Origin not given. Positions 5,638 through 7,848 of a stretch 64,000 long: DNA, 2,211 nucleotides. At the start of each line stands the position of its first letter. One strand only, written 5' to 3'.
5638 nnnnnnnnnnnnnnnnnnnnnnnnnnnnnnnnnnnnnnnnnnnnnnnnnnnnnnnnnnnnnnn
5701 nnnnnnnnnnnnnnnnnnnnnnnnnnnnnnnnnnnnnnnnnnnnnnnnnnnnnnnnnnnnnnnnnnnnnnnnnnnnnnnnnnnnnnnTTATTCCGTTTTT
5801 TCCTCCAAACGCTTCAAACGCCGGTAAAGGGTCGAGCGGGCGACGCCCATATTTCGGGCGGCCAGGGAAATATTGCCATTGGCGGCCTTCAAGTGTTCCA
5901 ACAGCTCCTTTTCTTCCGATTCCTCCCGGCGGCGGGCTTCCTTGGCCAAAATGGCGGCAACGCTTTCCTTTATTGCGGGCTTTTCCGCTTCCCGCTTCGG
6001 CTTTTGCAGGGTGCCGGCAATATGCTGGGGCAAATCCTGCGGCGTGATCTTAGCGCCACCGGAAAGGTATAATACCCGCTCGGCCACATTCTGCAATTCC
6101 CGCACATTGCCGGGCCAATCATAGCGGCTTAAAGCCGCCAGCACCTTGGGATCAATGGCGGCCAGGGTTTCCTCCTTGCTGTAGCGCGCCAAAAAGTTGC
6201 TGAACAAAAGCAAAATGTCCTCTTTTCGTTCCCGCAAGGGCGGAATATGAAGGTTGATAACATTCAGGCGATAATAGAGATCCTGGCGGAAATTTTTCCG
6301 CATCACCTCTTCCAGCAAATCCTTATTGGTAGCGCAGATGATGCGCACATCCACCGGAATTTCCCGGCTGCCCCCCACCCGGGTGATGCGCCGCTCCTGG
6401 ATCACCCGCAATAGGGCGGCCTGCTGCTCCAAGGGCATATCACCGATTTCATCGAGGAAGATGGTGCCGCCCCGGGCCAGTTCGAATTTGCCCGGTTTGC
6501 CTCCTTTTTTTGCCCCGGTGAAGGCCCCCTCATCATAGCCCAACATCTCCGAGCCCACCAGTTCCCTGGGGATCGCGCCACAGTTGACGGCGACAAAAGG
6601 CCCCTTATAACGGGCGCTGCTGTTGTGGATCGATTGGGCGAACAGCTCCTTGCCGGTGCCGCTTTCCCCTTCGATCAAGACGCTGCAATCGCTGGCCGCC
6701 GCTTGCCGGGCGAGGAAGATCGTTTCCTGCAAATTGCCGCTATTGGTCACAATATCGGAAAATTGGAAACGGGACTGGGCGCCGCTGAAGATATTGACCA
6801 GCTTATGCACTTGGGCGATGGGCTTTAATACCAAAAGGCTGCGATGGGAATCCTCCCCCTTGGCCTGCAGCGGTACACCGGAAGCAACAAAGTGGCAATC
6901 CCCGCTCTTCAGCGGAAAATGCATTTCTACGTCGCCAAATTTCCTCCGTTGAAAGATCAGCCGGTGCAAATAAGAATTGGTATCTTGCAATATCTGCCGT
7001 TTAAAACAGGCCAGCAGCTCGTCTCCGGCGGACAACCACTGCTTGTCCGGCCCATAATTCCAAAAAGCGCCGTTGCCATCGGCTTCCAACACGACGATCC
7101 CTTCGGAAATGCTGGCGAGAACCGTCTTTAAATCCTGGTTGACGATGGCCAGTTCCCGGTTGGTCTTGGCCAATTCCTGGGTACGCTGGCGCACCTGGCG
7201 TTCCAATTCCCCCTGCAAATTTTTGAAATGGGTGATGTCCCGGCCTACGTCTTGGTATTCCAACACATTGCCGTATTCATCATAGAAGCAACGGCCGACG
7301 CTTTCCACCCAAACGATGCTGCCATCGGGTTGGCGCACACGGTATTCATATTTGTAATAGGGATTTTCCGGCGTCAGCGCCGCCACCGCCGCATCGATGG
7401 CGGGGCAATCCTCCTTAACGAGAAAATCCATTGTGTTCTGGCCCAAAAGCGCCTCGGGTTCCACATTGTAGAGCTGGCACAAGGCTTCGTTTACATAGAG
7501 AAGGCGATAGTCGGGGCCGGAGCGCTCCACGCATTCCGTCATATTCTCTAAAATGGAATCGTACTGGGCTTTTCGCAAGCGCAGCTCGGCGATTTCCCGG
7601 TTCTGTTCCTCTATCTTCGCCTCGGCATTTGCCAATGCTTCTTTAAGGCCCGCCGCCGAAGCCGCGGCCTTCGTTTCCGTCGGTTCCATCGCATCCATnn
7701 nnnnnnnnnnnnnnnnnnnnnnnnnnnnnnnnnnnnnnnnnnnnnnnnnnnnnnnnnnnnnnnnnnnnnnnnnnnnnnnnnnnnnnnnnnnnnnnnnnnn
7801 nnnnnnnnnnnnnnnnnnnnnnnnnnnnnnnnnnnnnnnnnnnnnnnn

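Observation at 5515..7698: PAS-domain sigma-54 activator plus a matching -24/-12 promoter directly upstream of the mttB operon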

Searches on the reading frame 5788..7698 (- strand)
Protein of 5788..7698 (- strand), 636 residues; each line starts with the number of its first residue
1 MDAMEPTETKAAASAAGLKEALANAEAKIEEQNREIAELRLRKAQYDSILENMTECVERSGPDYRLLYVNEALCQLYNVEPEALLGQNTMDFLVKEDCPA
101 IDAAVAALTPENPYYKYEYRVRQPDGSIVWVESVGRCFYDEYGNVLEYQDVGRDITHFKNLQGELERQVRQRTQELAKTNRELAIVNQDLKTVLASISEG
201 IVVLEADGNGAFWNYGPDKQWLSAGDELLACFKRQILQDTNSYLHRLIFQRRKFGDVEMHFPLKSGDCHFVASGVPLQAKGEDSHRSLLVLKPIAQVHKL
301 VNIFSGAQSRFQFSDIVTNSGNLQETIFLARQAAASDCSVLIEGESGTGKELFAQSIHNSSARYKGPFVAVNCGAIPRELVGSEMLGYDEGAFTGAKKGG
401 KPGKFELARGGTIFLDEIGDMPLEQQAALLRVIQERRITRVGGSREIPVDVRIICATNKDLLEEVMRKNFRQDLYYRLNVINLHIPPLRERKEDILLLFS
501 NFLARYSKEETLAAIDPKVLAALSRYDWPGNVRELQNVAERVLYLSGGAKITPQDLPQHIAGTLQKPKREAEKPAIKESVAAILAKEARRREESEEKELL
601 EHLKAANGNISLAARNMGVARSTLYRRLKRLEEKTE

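Call 3: search_protein_families(library=pfam, proteins=[window:5788-7698:-])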
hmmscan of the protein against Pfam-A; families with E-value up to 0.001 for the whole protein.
window:5788-7698:- (636 aa): 16 families
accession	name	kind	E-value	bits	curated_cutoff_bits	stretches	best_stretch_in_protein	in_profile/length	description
PF00158.32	Sigma54_activat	-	2.4e-68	229.5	20.2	1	316-483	1-167/168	Sigma-54 interaction domain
PF25601.1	AAA_lid_14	-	4.8e-24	84.4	27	1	489-571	1-85/87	AAA+ ATPase lid domain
PF14532.12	Sigma54_activ_2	-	1.6e-18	67.7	25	1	331-488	15-138/138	Sigma-54 interaction domain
PF08447.18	PAS_3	-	1.5e-13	51.2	25.6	1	67-149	2-86/89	PAS fold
PF13426.13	PAS_9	-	4.2e-09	37.1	27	1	62-156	9-102/103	PAS domain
PF00989.32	PAS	-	7.4e-09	36.1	22.6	1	45-155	2-113/113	PAS fold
PF08448.16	PAS_4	-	3.6e-08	34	23.1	1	52-159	3-109/110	PAS fold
PF02954.25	HTH_8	-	3.6e-08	33.4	22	1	591-631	2-42/42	Bacterial regulatory protein, Fis family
PF07728.20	AAA_5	-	1e-06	29.3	22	1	340-461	2-125/139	AAA domain (dynein-related subfamily)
PF13556.12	HTH_30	-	3.5e-06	27.1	27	1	598-635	3-40/59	PucR C-terminal helix-turn-helix domain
PF01078.27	Mg_chelatase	-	8.3e-06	25.8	20.3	0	392-459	89-158/207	Magnesium chelatase, subunit ChlI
PF07726.17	AAA_3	-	5.4e-05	23.5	27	1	340-458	2-111/131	ATPase family associated with various cellular activities (AAA)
PF00004.35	AAA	-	5.7e-05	24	21.2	1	340-472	1-125/131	ATPase family associated with various cellular activities (AAA)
PF00126.33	HTH_1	-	0.00026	21.3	26.6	1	606-634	12-40/60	Bacterial regulatory helix-turn-helix protein, lysR family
PF13551.12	HTH_29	-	0.00048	20.6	28.1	0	599-634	4-39/64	Winged helix-turn helix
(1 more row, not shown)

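Call 4: search_protein_families(library=ncbifam, proteins=[window:5788-7698:-])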
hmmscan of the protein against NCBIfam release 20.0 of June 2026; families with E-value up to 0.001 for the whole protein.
window:5788-7698:- (636 aa): 32 families (the best 25 are shown)
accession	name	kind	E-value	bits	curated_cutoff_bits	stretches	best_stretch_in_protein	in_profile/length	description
NF041552.1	TF_PrdR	equivalog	2.2e-121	406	795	1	181-630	127-575/577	sigma-54 dependent transcriptional regulator PrdR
TIGR02915.1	PEP_resp_reg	equivalog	3.7e-94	316.1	502.6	1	311-632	136-443/445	PEP-CTERM-box response regulator transcription factor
TIGR02329.1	propionate_PrpR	equivalog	1.4e-93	314.3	499.2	1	308-629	206-525/526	propionate catabolism operon regulatory protein PrpR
TIGR01818.1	ntrC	equivalog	1.8e-93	313.8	558.6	1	312-630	132-462/463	nitrogen regulation protein NR(I)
NF008469.0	PRK11361.1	equivalog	1.6e-92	310.6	714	1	307-629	136-452/461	acetoacetate metabolism transcriptional regulator AtoC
TIGR01817.1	nifA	equivalog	5.9e-92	309.1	528.85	1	310-582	192-463/534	nif-specific transcriptional activator NifA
NF008485.2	PRK11388.1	equivalog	4.3e-90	302.8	551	1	174-631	200-635/643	dihydroxyacetone kinase operon transcriptional regulator DhaR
NF038308.1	RNA_repair_RtcR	equivalog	5.3e-89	299.4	650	1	306-631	172-516/530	RNA repair transcriptional activator RtcR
NF003451.0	PRK05022.1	equivalog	6.7e-88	295.6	476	1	312-632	188-509/512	nitric oxide reductase transcriptional regulator NorR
NF011953.0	PRK15424.1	equivalog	1.1e-87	294.9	703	1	306-632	211-535/538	propionate catabolism operon regulatory protein PrpR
NF050807.1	TransRegFlbDCaul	equivalog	2.3e-85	287.1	750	1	314-633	118-440/454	sigma-54-dependent transcriptional regulator FlbD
NF041946.1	LuxO_transreg_Vib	equivalog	7.2e-85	285.5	800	1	304-633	123-462/463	quorum-sensing sigma-54 dependent transcriptional regulator LuxO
NF041906.1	V4R_TF_MobR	exception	2.6e-80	270.5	999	1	301-630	219-543/544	phenol degradation transcriptional regulator MobR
NF049963.1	RespRegFlgRCampy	domain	4.7e-79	266.2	750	1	313-584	133-403/429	fla regulon two-component system response regulator FlgR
NF011695.0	PRK15115.1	equivalog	2.5e-77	260.5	763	1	314-632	135-437/445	two-component system response regulator GlrR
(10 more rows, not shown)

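Call 8: find_encoding_contigs(protein=window:5788-7698:-, flank=10000, max_places=6)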
Protein window:5788-7698:- (636 aa): no gene with exactly this product is on record in the collection.

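Call 13: find_homologous_proteins(query=window:5788-7698:-, max_evalue=1e-30)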
Query window:5788-7698:- (636 aa): 8000 proteins with E <= 1e-30 among 8000 candidates; the best 120 are listed.
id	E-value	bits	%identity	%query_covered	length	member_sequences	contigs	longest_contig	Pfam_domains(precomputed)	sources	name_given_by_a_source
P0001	0.0e+0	1423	100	100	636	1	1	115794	PF08447.19,PF13426.14,PF00158.33,PF25601.2,PF02954.26,PF08448.17,PF00989.32,PF14532.13,PF07728.21,PF01078.28,PF13556.13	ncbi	-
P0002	0.0e+0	1110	78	100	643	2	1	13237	PF08447.19,PF13426.14,PF00158.33,PF25601.2,PF08448.17,PF00989.32,PF14532.13,PF07728.21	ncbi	-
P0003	7.0e-235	799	61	97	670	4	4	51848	PF08447.19,PF13426.14,PF00158.33,PF25601.2,PF02954.26,PF08448.17,PF00989.32,PF14532.13,PF07728.21,PF01078.28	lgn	-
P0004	1.0e-231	789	59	98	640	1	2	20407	PF08447.19,PF13426.14,PF00158.33,PF25601.2,PF02954.26,PF08448.17,PF00989.32,PF14532.13,PF07728.21,PF01078.28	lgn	-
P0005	2.7e-228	777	58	96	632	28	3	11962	PF08447.19,PF13426.14,PF00158.33,PF25601.2,PF02954.26,PF08448.17,PF00989.32,PF14532.13,PF07728.21,PF01078.28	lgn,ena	-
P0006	3.2e-228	777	57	99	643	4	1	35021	PF08447.19,PF13426.14,PF00158.33,PF25601.2,PF02954.26,PF08448.17,PF00989.32,PF14532.13,PF07728.21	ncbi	ncbi:MAG: sigma 54-interacting transcriptional regulator [Clostridiales bacterium]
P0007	2.8e-227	774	58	99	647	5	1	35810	PF08447.19,PF13426.14,PF00158.33,PF25601.2,PF02954.26,PF08448.17,PF00989.32,PF14532.13,PF07728.21,PF01078.28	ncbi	ncbi:MAG: sigma 54-interacting transcriptional regulator [Clostridiales bacterium]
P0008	4.6e-227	773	58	97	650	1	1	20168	PF08447.19,PF13426.14,PF00158.33,PF25601.2,PF02954.26,PF08448.17,PF00989.32,PF14532.13,PF07728.21,PF01078.28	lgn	-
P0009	6.4e-225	766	58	96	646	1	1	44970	PF08447.19,PF13426.14,PF00158.33,PF25601.2,PF02954.26,PF00989.32,PF14532.13,PF01078.28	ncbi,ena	-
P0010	1.6e-224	765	57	97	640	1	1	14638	PF08447.19,PF13426.14,PF00158.33,PF25601.2,PF02954.26,PF08448.17,PF00989.32,PF14532.13,PF01078.28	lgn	-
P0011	2.8e-223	761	58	96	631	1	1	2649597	PF08447.19,PF13426.14,PF00158.33,PF25601.2,PF02954.26,PF08448.17,PF00989.32,PF14532.13,PF07728.21,PF01078.28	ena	-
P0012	8.6e-221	753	58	96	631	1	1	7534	PF08447.19,PF13426.14,PF00158.33,PF25601.2,PF02954.26,PF08448.17,PF00989.32,PF14532.13,PF07728.21,PF01078.28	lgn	-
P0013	6.0e-220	750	58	95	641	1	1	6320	PF08447.19,PF13426.14,PF06745.20,PF00158.33,PF25601.2,PF02954.26,PF00989.32,PF14532.13,PF07728.21,PF01078.28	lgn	-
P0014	5.3e-217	740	55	99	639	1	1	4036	PF08447.19,PF00158.33,PF25601.2,PF02954.26,PF08448.17,PF14532.13,PF07728.21,PF01078.28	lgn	-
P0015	2.8e-216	738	55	98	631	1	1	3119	PF08447.19,PF13426.14,PF00158.33,PF25601.2,PF02954.26,PF08448.17,PF00989.32,PF14532.13,PF07728.21,PF01078.28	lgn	-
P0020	4.0e-215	734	56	97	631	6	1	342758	PF08447.19,PF13426.14,PF00158.33,PF25601.2,PF02954.26,PF08448.17,PF00989.32,PF14532.13,PF07728.21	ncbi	-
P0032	2.5e-204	698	53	97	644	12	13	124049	PF08447.19,PF13426.14,PF00158.33,PF25601.2,PF02954.26,PF08448.17,PF00989.32,PF14532.13,PF07728.21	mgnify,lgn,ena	mgnify:CR=1 FL=1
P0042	2.7e-187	642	49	97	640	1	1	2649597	PF08447.19,PF13426.14,PF00158.33,PF25601.2,PF02954.26,PF08448.17,PF00989.32,PF14532.13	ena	-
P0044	4.9e-186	638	50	97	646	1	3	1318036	PF08447.19,PF13426.14,PF00158.33,PF25601.2,PF02954.26,PF08448.17,PF00989.32,PF14532.13,PF01078.28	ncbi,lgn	-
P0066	1.9e-163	563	46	96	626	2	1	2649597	PF08447.19,PF13426.14,PF00158.33,PF25601.2,PF02954.26,PF14532.13,PF01078.28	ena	-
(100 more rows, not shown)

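Call 15: find_encoding_contigs(protein=P0001, flank=10000, max_places=2)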
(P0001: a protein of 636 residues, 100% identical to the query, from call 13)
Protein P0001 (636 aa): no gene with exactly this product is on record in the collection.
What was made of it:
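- Tried and rejected: Neither is on record (calls 8, 15), so the rest of the genome, including rpoN, could not be read.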

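Call 16: find_encoding_contigs(protein=P0002, flank=8000, max_places=2)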
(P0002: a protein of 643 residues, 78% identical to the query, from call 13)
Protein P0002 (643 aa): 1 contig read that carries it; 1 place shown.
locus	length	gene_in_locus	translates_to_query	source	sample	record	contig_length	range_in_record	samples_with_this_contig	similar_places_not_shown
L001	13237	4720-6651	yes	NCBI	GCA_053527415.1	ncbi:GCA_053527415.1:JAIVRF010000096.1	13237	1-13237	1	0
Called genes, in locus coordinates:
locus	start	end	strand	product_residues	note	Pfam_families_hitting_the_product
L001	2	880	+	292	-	?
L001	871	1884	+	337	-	PF02163:Peptidase_M50, PF00595:PDZ, PF13180:PDZ_2, PF17820:PDZ_6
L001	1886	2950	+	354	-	PF04551:GcpE, PF26540:GcpE_C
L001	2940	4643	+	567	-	PF00587:tRNA-synt_2b, PF04073:tRNA_edit, PF03129:HGTP_anticodon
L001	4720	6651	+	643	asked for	PF00989:PAS (weak), PF08448:PAS_4 (weak), PF13426:PAS_9, PF08447:PAS_3, PF00158:Sigma54_activat, PF14532:Sigma54_activ_2, PF07728:AAA_5 (weak), PF25601:AAA_lid_14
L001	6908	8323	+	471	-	PF06253:MTTB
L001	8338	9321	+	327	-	PF06253:MTTB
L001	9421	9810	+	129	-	PF06253:MTTB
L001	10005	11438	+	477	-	PF13520:AA_permease_2, PF00324:AA_permease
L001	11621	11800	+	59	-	-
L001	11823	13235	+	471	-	?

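Call 17: find_encoding_contigs(protein=P0003, flank=8000, max_places=2)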
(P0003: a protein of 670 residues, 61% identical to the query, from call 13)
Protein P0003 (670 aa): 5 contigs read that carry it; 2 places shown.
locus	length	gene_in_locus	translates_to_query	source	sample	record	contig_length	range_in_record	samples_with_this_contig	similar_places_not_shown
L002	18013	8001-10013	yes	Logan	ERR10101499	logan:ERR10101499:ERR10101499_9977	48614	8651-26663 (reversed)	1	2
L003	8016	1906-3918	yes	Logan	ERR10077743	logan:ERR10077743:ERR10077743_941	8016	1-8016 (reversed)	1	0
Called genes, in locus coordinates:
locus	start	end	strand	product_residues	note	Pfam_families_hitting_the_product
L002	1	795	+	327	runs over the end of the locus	PF01381:HTH_3, PF07022:Phage_CI_repr (faint), PF12844:HTH_19, PF13560:HTH_31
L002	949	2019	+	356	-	PF00365:PFK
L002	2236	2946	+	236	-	PF01909:NTP_transf_2 (weak), PF18765:Polbeta (weak)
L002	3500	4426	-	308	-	PF02775:TPP_enzyme_C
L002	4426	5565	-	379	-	PF01855:POR_N, PF02780:Transketolase_C (faint), PF17147:PFOR_II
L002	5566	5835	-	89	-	PF13187:Fer4_9 (faint), PF13237:Fer4_10 (faint), PF12797:Fer4_2 (faint), PF14697:Fer4_21 (weak), PF12838:Fer4_7 (faint), PF00037:Fer4 (weak), PF12837:Fer4_6 (weak)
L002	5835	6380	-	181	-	PF01558:POR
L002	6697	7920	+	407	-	PF01676:Metalloenzyme, PF10143:PhosphMutase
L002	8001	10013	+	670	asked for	PF00989:PAS (weak), PF08447:PAS_3, PF13426:PAS_9, PF00158:Sigma54_activat, PF14532:Sigma54_activ_2, PF07728:AAA_5 (weak), PF25601:AAA_lid_14, PF02954:HTH_8, +2 more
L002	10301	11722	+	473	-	PF06253:MTTB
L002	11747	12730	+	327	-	PF06253:MTTB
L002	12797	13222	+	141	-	PF06253:MTTB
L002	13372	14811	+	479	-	PF00324:AA_permease, PF13520:AA_permease_2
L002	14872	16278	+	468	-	PF00324:AA_permease, PF13520:AA_permease_2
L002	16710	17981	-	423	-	PF00654:Voltage_CLC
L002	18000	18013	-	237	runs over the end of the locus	PF02146:SIR2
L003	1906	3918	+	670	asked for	PF00989:PAS (weak), PF08447:PAS_3, PF13426:PAS_9, PF00158:Sigma54_activat, PF14532:Sigma54_activ_2, PF07728:AAA_5 (weak), PF25601:AAA_lid_14, PF02954:HTH_8, +2 more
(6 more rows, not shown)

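Call 18: find_encoding_contigs(protein=P0006, flank=8000, max_places=1)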
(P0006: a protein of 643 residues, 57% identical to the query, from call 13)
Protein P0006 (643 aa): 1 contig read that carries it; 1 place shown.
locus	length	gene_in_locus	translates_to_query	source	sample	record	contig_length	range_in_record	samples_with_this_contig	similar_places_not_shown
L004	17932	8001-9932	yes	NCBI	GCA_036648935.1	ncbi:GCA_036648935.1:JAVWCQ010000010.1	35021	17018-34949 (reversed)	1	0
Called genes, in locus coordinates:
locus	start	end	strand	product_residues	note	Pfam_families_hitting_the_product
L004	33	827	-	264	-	PF02535:Zip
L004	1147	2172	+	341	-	PF13393:tRNA-synt_His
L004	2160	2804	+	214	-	PF01634:HisG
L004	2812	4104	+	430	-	PF00815:Histidinol_dh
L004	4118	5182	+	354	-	PF00155:Aminotran_1_2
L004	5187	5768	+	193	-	PF00475:IGPD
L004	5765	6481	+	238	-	PF00977:His_biosynth, PF00218:IGPS (faint)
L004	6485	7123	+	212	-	PF01502:PRA-CH, PF01503:PRA-PH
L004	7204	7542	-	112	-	-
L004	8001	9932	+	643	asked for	PF00989:PAS, PF08448:PAS_4 (weak), PF13426:PAS_9, PF08447:PAS_3, PF00158:Sigma54_activat, PF14532:Sigma54_activ_2, PF25601:AAA_lid_14, PF02954:HTH_8, +1 more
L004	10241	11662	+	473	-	PF06253:MTTB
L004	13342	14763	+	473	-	PF00324:AA_permease, PF13520:AA_permease_2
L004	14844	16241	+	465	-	PF00324:AA_permease, PF13520:AA_permease_2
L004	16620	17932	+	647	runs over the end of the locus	PF00989:PAS, PF08448:PAS_4 (faint), PF13426:PAS_9 (weak), PF08447:PAS_3, PF00158:Sigma54_activat, PF14532:Sigma54_activ_2, PF25601:AAA_lid_14, PF02954:HTH_8, +2 more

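Call 19: find_encoding_contigs(protein=P0011, flank=8000, max_places=1)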
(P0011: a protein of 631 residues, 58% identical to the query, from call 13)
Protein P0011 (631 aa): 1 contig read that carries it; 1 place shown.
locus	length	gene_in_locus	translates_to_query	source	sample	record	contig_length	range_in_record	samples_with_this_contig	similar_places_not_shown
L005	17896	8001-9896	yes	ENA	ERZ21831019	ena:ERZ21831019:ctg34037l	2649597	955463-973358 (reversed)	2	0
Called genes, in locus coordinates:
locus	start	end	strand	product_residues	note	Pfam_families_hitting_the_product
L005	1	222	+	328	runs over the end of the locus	PF01208:URO-D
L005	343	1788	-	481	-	PF00158:Sigma54_activat, PF14532:Sigma54_activ_2, PF25601:AAA_lid_14, PF02954:HTH_8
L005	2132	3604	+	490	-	PF06253:MTTB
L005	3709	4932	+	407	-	PF07690:MFS_1, PF00083:Sugar_tr (weak)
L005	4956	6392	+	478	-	PF06253:MTTB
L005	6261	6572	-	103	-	-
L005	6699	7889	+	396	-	PF00083:Sugar_tr, PF07690:MFS_1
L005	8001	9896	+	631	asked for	PF00989:PAS (weak), PF08448:PAS_4 (weak), PF08447:PAS_3, PF13426:PAS_9 (weak), PF00158:Sigma54_activat, PF14532:Sigma54_activ_2, PF25601:AAA_lid_14, PF02954:HTH_8, +2 more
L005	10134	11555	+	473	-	PF06253:MTTB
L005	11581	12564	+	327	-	PF06253:MTTB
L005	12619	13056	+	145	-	PF06253:MTTB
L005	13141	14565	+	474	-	PF00324:AA_permease, PF13520:AA_permease_2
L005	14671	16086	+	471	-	PF13520:AA_permease_2, PF00324:AA_permease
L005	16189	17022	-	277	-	-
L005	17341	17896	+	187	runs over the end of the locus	PF04014:MazE_antitoxin, PF15714:SpoVT_C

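Call 20: find_encoding_contigs(protein=P0020, flank=8000, max_places=1)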
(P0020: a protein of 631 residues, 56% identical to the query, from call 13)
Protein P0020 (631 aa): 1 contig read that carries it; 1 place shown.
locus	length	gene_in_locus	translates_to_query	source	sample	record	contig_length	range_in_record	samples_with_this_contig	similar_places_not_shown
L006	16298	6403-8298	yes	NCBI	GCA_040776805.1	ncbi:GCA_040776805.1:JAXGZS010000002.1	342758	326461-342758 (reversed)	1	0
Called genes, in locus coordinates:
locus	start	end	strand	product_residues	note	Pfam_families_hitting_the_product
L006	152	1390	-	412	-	PF00501:AMP-binding, PF14535:AMP-binding_C_2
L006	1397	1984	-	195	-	PF01558:POR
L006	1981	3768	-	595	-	PF01855:POR_N, PF02775:TPP_enzyme_C, PF00037:Fer4 (weak), PF12837:Fer4_6 (weak)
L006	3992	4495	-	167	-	PF02559:CarD_TRCF_RID (weak)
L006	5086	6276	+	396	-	PF00083:Sugar_tr, PF07690:MFS_1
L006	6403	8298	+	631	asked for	PF00989:PAS (faint), PF08448:PAS_4 (faint), PF08447:PAS_3 (weak), PF13426:PAS_9 (faint), PF00158:Sigma54_activat, PF14532:Sigma54_activ_2, PF25601:AAA_lid_14, PF02954:HTH_8, +1 more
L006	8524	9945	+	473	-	PF06253:MTTB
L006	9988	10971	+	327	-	PF06253:MTTB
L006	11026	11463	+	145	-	PF06253:MTTB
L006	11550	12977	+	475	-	PF00324:AA_permease, PF13520:AA_permease_2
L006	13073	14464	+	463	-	PF00324:AA_permease, PF13520:AA_permease_2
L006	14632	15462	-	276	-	-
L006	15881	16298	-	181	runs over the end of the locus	-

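Call 21: find_encoding_contigs(protein=P0032, flank=8000, max_places=1)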
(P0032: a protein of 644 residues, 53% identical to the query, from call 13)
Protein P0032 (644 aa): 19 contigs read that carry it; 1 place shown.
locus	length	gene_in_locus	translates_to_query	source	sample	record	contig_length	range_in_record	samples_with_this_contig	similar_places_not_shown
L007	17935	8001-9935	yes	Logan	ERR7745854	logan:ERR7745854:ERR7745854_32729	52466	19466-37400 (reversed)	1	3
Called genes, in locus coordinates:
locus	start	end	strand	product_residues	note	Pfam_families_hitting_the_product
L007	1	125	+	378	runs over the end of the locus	PF13477:Glyco_trans_4_2, PF13439:Glyco_transf_4, PF13579:Glyco_trans_4_4, PF00534:Glycos_transf_1, PF13692:Glyco_trans_1_4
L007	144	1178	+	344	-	PF00535:Glycos_transf_2, PF10111:Glyco_tranf_2_2, PF13641:Glyco_tranf_2_3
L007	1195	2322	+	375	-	PF14897:EpsG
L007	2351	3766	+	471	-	PF01943:Polysacc_synt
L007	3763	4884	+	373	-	PF13439:Glyco_transf_4 (weak), PF13579:Glyco_trans_4_4 (weak), PF00534:Glycos_transf_1, PF13692:Glyco_trans_1_4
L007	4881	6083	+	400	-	PF00534:Glycos_transf_1, PF13692:Glyco_trans_1_4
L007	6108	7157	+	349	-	-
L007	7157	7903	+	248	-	PF00483:NTP_transferase, PF12804:NTP_transf_3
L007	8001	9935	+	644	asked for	PF00989:PAS, PF08448:PAS_4, PF08447:PAS_3, PF13426:PAS_9, PF00158:Sigma54_activat, PF14532:Sigma54_activ_2, PF25601:AAA_lid_14, PF02954:HTH_8, +1 more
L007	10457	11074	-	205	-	PF00392:GntR, PF07729:FCD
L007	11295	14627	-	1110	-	PF00395:SLH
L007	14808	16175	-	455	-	PF05167:DUF711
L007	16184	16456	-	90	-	PF13291:ACT_4 (weak), PF13740:ACT_6, PF01842:ACT (weak)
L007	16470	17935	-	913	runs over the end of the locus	PF00133:tRNA-synt_1, PF01406:tRNA-synt_1e (faint), PF09334:tRNA-synt_1g, PF08264:Anticodon_1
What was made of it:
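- One homologue (L007) has no methyltransferase beside it (call 21).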
